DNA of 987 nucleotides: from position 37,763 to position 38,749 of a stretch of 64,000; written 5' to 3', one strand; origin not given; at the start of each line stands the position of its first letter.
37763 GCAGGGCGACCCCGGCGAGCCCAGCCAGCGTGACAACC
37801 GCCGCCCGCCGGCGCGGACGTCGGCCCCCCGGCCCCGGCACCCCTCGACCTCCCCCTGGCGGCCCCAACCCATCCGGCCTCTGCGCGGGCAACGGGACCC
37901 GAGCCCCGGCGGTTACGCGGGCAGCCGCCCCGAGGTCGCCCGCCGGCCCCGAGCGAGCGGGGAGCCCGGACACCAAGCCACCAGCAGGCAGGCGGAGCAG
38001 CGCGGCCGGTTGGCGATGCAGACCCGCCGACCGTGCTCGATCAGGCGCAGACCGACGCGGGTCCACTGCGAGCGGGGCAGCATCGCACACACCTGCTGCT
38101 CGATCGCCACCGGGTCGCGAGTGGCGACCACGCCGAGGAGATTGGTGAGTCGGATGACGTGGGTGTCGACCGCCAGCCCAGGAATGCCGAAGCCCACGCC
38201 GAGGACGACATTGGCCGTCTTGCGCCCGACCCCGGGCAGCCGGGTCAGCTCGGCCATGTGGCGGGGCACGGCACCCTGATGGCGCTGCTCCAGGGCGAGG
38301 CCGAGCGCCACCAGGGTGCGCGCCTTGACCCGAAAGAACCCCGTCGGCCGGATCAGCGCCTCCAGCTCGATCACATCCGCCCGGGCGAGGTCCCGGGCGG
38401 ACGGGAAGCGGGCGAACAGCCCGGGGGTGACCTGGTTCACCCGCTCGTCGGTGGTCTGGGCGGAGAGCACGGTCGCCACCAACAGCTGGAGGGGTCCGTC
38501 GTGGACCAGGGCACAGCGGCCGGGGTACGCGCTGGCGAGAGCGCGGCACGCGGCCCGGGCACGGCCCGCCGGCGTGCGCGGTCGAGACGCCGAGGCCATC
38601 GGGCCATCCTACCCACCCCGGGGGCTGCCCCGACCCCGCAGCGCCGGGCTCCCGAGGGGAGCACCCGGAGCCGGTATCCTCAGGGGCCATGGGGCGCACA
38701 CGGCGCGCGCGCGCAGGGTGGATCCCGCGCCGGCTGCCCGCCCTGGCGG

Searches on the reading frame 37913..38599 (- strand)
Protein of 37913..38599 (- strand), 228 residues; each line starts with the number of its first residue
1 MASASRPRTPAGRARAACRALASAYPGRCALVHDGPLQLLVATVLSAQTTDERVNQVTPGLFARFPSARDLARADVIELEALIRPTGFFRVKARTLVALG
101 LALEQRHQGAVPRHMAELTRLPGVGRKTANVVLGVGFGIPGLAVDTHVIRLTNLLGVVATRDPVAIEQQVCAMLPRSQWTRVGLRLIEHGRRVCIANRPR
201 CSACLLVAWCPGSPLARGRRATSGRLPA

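Call 3: search_protein_families(library=pfam, proteins=[window:37913-38599:-], max_evalue=0.01)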
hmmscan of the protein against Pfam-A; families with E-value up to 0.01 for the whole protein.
window:37913-38599:- (228 aa): 3 families
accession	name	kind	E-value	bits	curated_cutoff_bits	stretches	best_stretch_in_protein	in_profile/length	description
PF00730.31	HhH-GPD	-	2.9e-20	73.1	26.2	1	41-169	1-101/108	HhH-GPD superfamily base excision DNA repair protein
PF00633.29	HHH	-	7.2e-08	32.3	24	1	106-133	1-28/30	Helix-hairpin-helix motif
PF21176.3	RecR_HhH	-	0.0011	19.1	27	1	116-129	6-19/45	RecR, helix-hairpin-helix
